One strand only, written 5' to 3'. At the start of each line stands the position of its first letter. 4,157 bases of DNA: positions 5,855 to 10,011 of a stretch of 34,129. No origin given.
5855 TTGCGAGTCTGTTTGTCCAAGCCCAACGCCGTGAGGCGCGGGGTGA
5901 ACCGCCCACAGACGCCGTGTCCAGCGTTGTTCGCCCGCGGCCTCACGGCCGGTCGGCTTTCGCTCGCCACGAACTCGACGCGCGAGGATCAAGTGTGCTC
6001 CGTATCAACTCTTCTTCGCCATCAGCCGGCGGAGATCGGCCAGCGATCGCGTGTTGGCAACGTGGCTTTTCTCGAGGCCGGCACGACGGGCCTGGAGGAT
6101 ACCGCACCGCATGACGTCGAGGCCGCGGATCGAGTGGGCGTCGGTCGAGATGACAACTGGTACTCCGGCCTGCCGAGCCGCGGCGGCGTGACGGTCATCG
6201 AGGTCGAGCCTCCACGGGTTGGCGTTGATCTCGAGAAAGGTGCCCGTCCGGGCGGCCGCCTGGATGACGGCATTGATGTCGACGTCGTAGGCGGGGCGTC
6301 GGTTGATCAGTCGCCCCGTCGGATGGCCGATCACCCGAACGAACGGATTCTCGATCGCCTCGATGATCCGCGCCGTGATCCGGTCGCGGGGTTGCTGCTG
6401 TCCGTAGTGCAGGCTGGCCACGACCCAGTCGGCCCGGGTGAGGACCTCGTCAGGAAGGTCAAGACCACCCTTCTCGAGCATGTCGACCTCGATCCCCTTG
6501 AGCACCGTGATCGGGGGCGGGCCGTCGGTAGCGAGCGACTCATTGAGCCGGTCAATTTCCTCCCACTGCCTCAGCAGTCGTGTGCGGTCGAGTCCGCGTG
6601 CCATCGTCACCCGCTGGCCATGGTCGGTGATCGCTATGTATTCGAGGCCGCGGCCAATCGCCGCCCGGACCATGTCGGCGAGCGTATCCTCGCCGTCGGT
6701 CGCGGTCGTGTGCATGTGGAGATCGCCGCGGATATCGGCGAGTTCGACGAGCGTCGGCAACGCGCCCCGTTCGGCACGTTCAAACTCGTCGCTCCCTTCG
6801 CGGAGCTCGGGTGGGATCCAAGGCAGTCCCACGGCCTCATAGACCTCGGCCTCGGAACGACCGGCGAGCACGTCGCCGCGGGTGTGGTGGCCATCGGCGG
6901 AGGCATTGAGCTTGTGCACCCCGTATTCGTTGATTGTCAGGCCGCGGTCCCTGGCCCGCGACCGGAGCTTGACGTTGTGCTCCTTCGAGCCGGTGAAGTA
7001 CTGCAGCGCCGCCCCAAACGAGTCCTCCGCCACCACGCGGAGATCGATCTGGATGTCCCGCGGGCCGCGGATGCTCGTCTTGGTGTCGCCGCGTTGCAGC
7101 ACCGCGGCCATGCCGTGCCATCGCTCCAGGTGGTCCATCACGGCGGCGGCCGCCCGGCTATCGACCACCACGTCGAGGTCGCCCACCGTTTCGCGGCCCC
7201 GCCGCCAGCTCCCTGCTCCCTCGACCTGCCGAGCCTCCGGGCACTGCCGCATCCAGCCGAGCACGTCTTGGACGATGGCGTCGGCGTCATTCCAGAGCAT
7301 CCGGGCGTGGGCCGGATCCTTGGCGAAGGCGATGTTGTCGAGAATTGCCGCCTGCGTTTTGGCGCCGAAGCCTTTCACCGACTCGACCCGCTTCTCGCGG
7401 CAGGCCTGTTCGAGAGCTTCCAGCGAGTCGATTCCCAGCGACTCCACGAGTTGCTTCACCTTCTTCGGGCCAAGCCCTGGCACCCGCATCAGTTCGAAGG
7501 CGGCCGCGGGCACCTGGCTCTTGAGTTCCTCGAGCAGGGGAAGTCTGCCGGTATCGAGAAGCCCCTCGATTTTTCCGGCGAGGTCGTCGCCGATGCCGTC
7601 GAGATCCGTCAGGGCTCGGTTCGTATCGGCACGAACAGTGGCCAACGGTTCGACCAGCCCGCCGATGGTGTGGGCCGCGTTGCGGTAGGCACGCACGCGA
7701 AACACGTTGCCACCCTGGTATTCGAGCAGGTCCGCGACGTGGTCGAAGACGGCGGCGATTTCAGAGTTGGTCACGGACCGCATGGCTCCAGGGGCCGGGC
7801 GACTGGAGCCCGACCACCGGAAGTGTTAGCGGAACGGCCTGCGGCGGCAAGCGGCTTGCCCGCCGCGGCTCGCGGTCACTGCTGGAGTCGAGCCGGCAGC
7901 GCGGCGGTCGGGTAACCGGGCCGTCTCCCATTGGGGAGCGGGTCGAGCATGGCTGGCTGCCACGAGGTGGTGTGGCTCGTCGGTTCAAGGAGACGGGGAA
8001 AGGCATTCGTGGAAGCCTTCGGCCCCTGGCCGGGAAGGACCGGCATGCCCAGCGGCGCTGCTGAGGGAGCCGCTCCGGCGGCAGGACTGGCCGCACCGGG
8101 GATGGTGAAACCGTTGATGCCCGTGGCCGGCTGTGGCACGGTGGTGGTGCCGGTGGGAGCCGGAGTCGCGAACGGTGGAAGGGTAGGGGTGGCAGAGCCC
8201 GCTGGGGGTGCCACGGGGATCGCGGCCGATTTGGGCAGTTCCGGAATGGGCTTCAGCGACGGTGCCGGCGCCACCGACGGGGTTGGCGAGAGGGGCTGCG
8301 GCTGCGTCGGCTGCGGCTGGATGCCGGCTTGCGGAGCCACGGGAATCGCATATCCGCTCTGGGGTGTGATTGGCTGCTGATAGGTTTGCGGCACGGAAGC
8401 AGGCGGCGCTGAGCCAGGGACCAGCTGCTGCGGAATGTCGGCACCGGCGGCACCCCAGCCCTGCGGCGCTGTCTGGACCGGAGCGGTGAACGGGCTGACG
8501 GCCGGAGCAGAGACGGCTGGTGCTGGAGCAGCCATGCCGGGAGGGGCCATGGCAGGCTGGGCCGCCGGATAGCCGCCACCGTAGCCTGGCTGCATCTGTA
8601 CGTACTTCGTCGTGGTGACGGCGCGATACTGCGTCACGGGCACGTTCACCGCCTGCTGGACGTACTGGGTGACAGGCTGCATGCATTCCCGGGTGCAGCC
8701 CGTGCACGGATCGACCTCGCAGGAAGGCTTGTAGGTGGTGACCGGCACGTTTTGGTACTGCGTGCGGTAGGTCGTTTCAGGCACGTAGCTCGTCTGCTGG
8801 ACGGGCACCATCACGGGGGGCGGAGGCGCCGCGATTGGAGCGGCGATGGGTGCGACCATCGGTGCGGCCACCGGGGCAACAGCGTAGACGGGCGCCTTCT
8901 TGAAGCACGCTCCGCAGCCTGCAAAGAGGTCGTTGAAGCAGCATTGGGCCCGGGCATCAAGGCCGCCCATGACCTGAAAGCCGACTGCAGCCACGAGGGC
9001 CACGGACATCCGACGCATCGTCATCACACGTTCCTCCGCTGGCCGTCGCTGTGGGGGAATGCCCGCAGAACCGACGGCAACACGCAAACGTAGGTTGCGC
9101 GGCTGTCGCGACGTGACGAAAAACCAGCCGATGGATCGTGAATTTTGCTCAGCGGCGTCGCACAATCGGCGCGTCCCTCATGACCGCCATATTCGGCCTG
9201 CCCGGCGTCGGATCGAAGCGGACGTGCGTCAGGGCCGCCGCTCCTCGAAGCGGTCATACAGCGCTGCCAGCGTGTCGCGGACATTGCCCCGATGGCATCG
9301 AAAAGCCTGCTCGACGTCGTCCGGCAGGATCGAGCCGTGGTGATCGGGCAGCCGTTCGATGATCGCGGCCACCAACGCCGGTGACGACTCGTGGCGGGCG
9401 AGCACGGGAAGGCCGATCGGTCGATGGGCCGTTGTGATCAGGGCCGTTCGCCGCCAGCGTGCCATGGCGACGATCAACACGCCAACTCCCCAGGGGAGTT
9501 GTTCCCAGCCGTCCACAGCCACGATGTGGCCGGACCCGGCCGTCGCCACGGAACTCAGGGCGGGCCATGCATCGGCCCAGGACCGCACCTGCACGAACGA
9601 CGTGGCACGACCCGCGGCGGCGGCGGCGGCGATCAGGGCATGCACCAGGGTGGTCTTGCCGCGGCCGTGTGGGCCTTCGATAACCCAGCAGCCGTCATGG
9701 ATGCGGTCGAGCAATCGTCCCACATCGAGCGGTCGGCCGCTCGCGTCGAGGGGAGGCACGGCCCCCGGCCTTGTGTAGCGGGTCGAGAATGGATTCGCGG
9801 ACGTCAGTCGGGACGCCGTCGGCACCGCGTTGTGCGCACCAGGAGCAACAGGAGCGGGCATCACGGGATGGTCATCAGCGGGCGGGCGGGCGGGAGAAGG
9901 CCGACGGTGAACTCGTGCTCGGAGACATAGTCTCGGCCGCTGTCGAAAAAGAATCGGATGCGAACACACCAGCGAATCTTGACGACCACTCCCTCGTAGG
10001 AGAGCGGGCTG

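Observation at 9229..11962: Tightly coupled four-gene cassette: alpha-CTD, DUF3592-like 4-TM protein, paralogous beta-domain protein and mini P-loop NTPase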

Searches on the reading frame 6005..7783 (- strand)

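Call 29: search_protein_families(library=pfam, proteins=[window:6005-7783:-], max_evalue=0.001)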
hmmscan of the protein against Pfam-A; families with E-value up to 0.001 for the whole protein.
window:6005-7783:- (592 aa): 6 families
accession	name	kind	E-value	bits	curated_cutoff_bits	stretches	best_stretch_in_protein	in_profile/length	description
PF14791.11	DNA_pol_B_thumb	-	2.9e-23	81.9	25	1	259-329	1-63/63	DNA polymerase beta thumb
PF14716.13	HHH_8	-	1.4e-19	70.7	30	1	5-81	2-73/73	Helix-hairpin-helix domain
PF14520.12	HHH_5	-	2.2e-11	44.5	27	1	97-147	3-51/57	Helix-hairpin-helix domain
PF02811.25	PHP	-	2.6e-11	44.6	26.4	1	354-521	1-163/164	PHP domain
PF14792.12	DNA_pol_B_palm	-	0.00016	22.3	25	1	169-215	9-55/113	DNA polymerase beta palm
PF00633.29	HHH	-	0.00052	20.2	24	0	87-112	2-27/30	Helix-hairpin-helix motif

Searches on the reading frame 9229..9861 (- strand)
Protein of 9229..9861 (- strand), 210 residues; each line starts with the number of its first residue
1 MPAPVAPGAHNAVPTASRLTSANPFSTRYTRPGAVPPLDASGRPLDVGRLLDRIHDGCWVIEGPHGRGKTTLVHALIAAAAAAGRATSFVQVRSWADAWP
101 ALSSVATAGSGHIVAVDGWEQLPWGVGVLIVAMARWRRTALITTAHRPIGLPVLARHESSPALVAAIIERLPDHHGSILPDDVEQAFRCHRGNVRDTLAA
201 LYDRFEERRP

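Call 4: search_protein_families(library=pfam, proteins=[window:9229-9861:-], max_evalue=1)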
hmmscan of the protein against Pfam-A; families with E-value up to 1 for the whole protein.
window:9229-9861:- (210 aa): 17 families
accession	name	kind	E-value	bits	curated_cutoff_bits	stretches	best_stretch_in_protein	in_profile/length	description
PF13191.12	AAA_16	-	0.00095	20.1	32.6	1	49-99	14-73/167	AAA ATPase domain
PF20720.3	nSTAND3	-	0.00098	19.3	27.2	1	56-102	17-61/155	Novel STAND NTPase 3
PF13604.12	AAA_30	-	0.016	15.4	27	1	56-97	18-54/191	AAA domain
PF05729.18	NACHT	-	0.017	15.4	26.7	1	60-84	4-28/167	NACHT domain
PF25199.1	nSTAND_NTPase5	-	0.018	15.3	34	1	58-117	43-103/145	Novel STAND NTPase 5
PF13401.12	AAA_22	-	0.022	15.5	27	1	55-91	4-40/130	AAA domain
PF01695.23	IstB_IS21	-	0.034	14.1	24.1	1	60-93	96-129/238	IstB-like ATP binding protein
PF07369.16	DUF1488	-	0.041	14.4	22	1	170-204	35-71/82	Protein of unknown function (DUF1488)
PF02367.23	TsaE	-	0.065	13.6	26.6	1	57-88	22-53/128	Threonylcarbamoyl adenosine biosynthesis protein TsaE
PF00004.35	AAA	-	0.069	14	21.2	1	62-83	4-25/131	ATPase family associated with various cellular activities (AAA)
PF13555.12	AAA_29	-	0.088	13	27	1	56-79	22-45/61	P-loop containing region of AAA domain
PF01580.24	FtsK_SpoIIIE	-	0.12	12.3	24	1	60-82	43-65/221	FtsK/SpoIIIE family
PF07223.17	DUF1421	-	0.14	12.5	22.8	1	34-54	21-41/45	UBA-like domain (DUF1421)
PF00910.28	RNA_helicase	-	0.18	12.7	21.5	1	60-83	2-25/105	RNA helicase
PF02492.25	cobW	-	0.19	11.8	20.7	1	60-80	4-23/180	CobW/HypB/UreG, nucleotide-binding domain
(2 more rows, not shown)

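Call 5: search_protein_families(library=ncbifam, proteins=[window:9229-9861:-], max_evalue=1)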
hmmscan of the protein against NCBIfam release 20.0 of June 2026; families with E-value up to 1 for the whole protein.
window:9229-9861:- (210 aa): 13 families
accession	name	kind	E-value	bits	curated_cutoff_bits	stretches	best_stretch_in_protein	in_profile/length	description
TIGR03420.1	DnaA_homol_Hda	equivalog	0.0003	20.4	194.8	1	52-122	34-102/226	DnaA regulatory inactivator Hda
NF038214.1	IS21_help_AAA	equivalog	0.0015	18.2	200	1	60-97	94-131/232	IS21-like element helper ATPase IstB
NF042953.1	Hhe_antiphage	equivalog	0.0019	15.6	2000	1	50-90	335-375/1797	DUF4011 domain-containing anti-phage protein Hhe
NF006616.1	PRK09183.1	subfamily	0.024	13.9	300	1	60-91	104-135/253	IS21-like element helper ATPase IstB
NF005098.0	PRK06526.1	subfamily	0.026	13.9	296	1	60-98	113-151/266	transposase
NF009379.0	PRK12740.1-3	equivalog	0.037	12.6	513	1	58-100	10-52/674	elongation factor G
NF009377.1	PRK12740.1-1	equivalog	0.05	12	890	1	60-94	17-51/700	elongation factor G-like protein EF-G2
TIGR00929.1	VirB4_CagE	subfamily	0.081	11.1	643.1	1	60-89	441-470/792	VirB4 family type IV secretion/conjugal transfer ATPase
NF006744.0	PRK09270.1-3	equivalog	0.096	12.1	281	1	60-90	27-57/213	nucleoside/nucleotide kinase family protein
NF041000.1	ATPase_ComGA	equivalog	0.097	11.6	300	1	55-81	127-153/267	competence type IV pilus ATPase ComGA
NF005923.0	PRK07933.1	equivalog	0.11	11.8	193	1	60-91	4-35/213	dTMP kinase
NF053622.1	ATPseBagAMYCTU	equivalog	0.15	11.4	400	1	60-93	11-44/325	ATPase BagA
TIGR00041.1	DTMP_kinase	equivalog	0.21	11.3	83.25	1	60-88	8-36/196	dTMP kinase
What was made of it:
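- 9229..9861 (-): g4: 210-aa orphan P-loop ATPase (an alternative in-frame GTG start lies at 9864). The Hda model scores 3e-4, far below its cutoff (call 5).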

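Call 6: search_protein_families(library=padloc, proteins=[window:9229-9861:-], max_evalue=1)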
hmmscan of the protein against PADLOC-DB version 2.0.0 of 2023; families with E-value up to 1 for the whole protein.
window:9229-9861:- (210 aa): 7 families
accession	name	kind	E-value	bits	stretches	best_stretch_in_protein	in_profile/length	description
PDLC04140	mad8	-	0.00031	18.4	1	57-84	28-57/314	mads_8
PDLC02194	Hhe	-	0.00056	15.2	1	49-91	433-475/1911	-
PDLC02781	SspC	-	0.0088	11.8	1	52-86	38-72/1104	SspC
PDLC03924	MkoC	-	0.016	11.3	1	55-80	265-290/1136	-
PDLC00511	JetC1|JetC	-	0.017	11.1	1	54-85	37-68/1108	DUF3584 domain; MukB-like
PDLC00269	PtuA1|PtuA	-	0.036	11.3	1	52-96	28-73/446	AAA ATPase domain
PDLC04476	PDC-M16A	-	0.045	10.1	1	57-86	26-55/691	-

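Call 9: search_solved_structures(query=window:9229-9861:-, max_evalue=1)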
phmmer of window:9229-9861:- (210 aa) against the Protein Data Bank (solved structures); distinct sequences matched with E-value up to 1: 9.
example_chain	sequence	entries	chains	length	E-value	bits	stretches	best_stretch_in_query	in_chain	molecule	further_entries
3cmu_A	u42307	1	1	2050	7e-13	52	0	61-94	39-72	Protein recA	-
3cmt_A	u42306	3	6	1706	5.2e-11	45.9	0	61-94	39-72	Protein recA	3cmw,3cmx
3cmv_A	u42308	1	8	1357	5.6e-09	39.3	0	61-94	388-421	Protein recA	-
6c2u_A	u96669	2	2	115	0.3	14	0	54-89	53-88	phosphate-loop protein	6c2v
9mrs_A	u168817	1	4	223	0.52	13.2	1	124-201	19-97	Cyanocobalamin reductase / alkylcobalamin dealkylase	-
3sc0_A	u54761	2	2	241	0.61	13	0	125-201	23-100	Methylmalonic aciduria and homocystinuria type C protein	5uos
7wuz_A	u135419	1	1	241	0.62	13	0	125-201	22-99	Cyanocobalamin reductase / alkylcobalamin dealkylase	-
8s70_D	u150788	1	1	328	0.69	12.8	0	34-93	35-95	Protein RecA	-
8s7g_D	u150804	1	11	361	0.81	12.6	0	34-93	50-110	Protein RecA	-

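Call 18: search_solved_structures(query=A2, max_evalue=1, show_alignments=2)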
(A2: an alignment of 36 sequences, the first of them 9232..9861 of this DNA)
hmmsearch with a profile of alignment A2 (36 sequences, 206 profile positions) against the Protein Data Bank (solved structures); distinct sequences matched with E-value up to 1: 531 (the best 60 are shown).
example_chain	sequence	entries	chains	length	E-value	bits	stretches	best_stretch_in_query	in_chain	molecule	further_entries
3cmu_A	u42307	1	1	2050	3.8e-18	69.1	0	46-89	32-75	Protein recA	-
3cmt_A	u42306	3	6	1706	2.9e-15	59.7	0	46-89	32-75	Protein recA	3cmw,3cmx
3cmv_A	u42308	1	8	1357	1.6e-12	50.7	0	46-89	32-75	Protein recA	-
6c2u_A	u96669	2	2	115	3.1e-08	36.7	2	50-108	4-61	phosphate-loop protein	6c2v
5zxd_A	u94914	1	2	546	1e-07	35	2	31-105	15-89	ATP-binding cassette sub-family F member 1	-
9jix_A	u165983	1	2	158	8e-06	28.9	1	52-109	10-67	De Novo Designed ATPase, PL2x4_2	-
8yld_v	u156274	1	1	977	4.4e-05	26.4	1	34-71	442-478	Elongation factor 3A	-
2ix8_A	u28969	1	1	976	4.9e-05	26.3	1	34-71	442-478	ELONGATION FACTOR 3A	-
2iw3_A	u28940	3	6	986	5e-05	26.3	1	34-71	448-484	ELONGATION FACTOR 3A | ELONGATION FACTOR 3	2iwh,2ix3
8ylr_v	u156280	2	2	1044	5.3e-05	26.2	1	34-71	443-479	Elongation factor 3A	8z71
7b7d_EF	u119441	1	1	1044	5.8e-05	26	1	34-71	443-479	Elongation factor 3A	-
8bwo_A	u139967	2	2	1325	8.9e-05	25.4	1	40-80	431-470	ATP-binding cassette sub-family C member 4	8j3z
8bjf_A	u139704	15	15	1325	9e-05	25.4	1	40-80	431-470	ATP-binding cassette sub-family C member 4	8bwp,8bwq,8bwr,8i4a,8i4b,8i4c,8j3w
8zbt_A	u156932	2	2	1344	9.2e-05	25.4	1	40-80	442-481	ATP-binding cassette sub-family C member 4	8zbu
8zbr_A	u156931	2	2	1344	9.2e-05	25.4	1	40-80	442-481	ATP-binding cassette sub-family C member 4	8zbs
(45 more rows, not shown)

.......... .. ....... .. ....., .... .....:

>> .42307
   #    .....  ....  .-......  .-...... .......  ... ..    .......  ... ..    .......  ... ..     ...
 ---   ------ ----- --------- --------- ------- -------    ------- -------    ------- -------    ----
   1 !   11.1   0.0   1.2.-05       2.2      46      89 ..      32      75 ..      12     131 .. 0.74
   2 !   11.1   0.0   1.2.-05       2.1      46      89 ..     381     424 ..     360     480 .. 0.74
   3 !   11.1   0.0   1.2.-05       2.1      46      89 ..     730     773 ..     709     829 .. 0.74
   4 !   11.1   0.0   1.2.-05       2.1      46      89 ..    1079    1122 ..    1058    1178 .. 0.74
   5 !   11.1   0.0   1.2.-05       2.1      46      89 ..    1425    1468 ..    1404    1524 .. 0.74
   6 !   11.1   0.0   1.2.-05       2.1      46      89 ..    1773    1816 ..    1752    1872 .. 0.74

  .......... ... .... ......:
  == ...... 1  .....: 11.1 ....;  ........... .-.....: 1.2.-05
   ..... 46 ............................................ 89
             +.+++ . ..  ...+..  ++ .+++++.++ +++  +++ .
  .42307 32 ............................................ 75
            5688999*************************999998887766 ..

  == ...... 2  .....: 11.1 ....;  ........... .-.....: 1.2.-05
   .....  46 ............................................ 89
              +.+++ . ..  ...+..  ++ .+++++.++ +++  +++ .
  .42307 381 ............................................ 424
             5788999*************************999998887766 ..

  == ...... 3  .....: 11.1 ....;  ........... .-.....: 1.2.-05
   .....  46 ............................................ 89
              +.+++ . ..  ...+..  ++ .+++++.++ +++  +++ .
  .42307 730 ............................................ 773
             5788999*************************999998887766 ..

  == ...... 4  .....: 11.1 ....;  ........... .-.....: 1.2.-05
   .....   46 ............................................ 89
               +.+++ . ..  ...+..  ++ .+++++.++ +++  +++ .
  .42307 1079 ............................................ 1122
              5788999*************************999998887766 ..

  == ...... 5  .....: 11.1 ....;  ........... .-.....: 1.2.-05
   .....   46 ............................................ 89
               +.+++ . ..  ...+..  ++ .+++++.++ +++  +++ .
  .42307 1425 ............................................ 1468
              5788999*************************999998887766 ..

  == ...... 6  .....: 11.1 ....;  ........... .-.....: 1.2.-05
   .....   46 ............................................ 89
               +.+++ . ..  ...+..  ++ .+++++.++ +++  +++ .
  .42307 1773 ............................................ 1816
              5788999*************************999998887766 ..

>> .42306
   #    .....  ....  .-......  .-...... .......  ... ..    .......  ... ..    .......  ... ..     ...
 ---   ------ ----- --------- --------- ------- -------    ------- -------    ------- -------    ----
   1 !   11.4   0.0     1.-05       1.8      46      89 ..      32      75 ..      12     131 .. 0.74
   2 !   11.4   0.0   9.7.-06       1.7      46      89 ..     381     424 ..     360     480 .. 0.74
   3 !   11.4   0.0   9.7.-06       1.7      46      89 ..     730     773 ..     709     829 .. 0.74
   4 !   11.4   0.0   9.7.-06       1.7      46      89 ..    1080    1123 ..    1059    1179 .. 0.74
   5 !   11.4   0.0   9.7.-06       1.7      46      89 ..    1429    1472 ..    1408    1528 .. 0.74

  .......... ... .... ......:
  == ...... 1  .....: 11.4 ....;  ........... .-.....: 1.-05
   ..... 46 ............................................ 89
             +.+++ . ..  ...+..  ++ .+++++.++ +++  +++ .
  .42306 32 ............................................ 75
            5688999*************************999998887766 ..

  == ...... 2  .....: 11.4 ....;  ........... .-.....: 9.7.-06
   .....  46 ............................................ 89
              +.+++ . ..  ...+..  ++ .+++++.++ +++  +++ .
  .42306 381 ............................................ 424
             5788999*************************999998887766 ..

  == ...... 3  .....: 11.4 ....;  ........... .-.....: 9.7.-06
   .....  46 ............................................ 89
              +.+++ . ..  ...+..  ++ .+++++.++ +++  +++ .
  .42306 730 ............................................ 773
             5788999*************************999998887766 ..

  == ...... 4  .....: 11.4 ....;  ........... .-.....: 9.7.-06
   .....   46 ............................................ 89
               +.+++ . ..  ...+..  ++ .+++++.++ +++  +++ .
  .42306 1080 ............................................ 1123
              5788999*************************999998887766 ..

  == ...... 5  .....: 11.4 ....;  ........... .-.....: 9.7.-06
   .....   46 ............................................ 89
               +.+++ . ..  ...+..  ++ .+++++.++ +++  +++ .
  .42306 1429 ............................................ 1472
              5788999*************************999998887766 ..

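Call 23: search_protein_families(library=pfam, alignment_id=A2, max_evalue=0.01)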
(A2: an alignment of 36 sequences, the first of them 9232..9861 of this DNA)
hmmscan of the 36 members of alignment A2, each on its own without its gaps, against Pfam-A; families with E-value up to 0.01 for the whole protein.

A. member 1, window:9232-9861:- (210 aa): 2 families
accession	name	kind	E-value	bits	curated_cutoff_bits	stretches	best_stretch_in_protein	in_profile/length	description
PF13191.12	AAA_16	-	0.00095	20.1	32.6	1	49-99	14-73/167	AAA ATPase domain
PF20720.3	nSTAND3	-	0.00098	19.3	27.2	1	56-102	17-61/155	Novel STAND NTPase 3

B. families by the number of members that match (of 36 scanned): 34 families (the first 25 are shown)
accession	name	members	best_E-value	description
PF13191.12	AAA_16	31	4.3e-06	AAA ATPase domain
PF25199.1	nSTAND_NTPase5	24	9.8e-07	Novel STAND NTPase 5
PF00005.33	ABC_tran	22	9.3e-05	ABC transporter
PF13481.12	AAA_25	19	1.1e-05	AAA domain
PF13401.12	AAA_22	19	1.5e-05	AAA domain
PF13555.12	AAA_29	19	8e-05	P-loop containing region of AAA domain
PF13604.12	AAA_30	16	0.00027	AAA domain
PF05729.18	NACHT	13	4.3e-05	NACHT domain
PF20720.3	nSTAND3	11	0.00012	Novel STAND NTPase 3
PF13238.12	AAA_18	11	0.00047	AAA domain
PF13521.12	AAA_28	10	3.9e-05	AAA domain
PF13671.12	AAA_33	5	0.0013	AAA domain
PF20703.3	nSTAND1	4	0.00026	Novel STAND NTPase 1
PF19993.5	DO-GTPase2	4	0.00062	Double-GTPase 2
PF03308.22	MeaB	3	0.00022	Methylmalonyl Co-A mutase-associated GTPase MeaB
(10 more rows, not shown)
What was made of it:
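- On STAND NTPases (NACHT, NB-ARC, nSTAND): Hits to nSTAND3, nSTAND5 and NACHT are sub-threshold and cover roughly 25-60 residues around the P-loop (calls 4, 23).
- Closest known: Minimal AAA+ and STAND P-loop NTPases. Same: Weak hits to these families are the most consistent ones (call 23).
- g4 gives weak hits to STAND-type families: nSTAND3, nSTAND_NTPase5, NACHT and AAA_16 (calls 4, 23).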
